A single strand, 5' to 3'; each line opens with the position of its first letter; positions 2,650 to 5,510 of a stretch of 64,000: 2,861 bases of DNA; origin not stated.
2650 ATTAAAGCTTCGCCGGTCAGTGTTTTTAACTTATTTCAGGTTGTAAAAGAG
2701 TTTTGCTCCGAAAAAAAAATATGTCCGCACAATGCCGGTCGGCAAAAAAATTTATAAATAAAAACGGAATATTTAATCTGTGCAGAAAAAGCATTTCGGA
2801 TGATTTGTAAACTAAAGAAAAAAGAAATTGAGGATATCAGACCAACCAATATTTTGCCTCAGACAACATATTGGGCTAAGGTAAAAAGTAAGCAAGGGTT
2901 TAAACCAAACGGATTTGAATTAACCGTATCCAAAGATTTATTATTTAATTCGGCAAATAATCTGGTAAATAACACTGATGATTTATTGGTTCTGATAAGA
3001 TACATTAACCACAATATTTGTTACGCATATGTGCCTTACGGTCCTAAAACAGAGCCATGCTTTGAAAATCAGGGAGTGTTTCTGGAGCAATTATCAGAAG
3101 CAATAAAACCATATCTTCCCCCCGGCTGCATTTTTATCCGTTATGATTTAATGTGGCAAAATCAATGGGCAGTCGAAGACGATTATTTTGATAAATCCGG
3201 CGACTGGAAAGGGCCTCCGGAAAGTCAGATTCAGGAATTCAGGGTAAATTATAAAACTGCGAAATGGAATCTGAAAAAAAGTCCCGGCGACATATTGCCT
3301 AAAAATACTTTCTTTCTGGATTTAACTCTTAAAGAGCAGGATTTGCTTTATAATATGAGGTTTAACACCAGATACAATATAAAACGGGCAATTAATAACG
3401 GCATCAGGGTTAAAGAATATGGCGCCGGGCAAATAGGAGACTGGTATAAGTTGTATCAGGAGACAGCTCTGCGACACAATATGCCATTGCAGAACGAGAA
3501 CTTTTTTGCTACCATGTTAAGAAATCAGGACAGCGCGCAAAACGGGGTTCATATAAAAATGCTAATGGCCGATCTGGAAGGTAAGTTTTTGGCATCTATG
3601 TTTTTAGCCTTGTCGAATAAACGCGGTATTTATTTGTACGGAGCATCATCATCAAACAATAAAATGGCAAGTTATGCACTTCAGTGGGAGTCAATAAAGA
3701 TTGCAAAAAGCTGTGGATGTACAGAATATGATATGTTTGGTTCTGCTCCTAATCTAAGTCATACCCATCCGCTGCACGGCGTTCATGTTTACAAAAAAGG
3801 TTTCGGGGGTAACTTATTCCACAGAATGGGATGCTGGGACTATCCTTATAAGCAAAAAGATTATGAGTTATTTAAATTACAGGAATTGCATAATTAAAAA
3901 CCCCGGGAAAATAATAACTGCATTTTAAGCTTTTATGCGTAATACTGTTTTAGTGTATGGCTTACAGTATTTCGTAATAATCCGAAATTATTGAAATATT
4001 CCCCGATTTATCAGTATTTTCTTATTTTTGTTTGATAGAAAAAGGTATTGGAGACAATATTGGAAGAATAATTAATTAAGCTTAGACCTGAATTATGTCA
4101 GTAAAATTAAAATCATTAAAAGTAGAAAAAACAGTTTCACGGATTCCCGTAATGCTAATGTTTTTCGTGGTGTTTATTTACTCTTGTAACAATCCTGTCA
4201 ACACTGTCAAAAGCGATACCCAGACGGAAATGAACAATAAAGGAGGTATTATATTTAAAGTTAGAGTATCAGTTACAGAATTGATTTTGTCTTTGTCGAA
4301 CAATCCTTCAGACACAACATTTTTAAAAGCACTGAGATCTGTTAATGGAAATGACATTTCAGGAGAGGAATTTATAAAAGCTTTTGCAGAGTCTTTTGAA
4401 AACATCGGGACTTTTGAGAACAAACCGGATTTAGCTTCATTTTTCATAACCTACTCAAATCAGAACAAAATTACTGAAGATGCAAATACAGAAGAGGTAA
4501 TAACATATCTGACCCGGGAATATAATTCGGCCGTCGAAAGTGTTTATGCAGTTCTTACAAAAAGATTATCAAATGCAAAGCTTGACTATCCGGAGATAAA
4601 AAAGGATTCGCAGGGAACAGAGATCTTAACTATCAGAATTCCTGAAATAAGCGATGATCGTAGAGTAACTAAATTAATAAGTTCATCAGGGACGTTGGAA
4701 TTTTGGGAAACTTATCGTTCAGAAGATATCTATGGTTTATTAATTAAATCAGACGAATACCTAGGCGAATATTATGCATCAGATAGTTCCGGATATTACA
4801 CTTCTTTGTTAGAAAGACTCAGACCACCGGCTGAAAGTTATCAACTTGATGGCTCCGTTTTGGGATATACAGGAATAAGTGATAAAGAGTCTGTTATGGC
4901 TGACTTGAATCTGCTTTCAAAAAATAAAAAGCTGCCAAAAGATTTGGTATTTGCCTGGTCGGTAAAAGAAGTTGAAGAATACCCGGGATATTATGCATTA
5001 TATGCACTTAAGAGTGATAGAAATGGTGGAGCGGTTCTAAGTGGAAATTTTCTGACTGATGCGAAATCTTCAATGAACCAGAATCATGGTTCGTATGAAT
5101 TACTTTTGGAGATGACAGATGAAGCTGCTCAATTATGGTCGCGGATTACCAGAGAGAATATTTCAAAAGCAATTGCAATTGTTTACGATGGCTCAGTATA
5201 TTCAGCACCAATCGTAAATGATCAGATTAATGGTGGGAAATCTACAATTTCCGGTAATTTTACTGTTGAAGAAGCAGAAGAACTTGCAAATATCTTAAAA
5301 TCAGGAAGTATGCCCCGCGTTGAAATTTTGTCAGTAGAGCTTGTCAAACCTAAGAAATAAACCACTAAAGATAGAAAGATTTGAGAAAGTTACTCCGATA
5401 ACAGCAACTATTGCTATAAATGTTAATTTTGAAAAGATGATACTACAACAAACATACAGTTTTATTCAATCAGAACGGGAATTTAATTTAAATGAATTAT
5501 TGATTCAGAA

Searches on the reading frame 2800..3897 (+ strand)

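Call 102: search_protein_families(library=pfam, proteins=[window:2800-3897:+], max_evalue=0.001)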
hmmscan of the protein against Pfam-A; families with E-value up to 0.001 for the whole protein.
window:2800-3897:+ (365 aa): 2 families
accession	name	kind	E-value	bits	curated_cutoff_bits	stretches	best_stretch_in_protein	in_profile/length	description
PF02388.22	FemAB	-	1.9e-27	96.6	24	2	19-242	18-226/406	FemAB family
PF13480.13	Acetyltransf_6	-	0.00012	22.7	22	1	189-315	2-137/143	Acetyltransferase (GNAT) domain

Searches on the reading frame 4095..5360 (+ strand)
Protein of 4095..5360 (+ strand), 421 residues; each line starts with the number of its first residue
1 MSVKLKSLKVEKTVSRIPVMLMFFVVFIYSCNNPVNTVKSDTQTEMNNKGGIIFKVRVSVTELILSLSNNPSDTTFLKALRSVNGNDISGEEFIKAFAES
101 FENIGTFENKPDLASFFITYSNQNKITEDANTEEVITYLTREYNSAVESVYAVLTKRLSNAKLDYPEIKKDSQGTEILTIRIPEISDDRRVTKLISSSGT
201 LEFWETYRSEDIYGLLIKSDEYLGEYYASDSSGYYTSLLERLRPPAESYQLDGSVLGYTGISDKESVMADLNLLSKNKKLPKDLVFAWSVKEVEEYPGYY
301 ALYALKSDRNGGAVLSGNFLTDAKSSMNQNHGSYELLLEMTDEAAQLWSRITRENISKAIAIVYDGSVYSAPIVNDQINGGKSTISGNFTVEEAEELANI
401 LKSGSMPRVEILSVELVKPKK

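Call 102: search_protein_families(library=pfam, proteins=[window:4095-5360:+], max_evalue=0.001)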
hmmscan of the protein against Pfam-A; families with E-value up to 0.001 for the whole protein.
window:4095-5360:+ (421 aa): 1 family
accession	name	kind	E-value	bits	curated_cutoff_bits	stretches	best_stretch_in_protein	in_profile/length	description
PF22599.2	SecDF_P1_head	-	3.6e-27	94.9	27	1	313-407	19-113/114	SecDF, P1 head subdomain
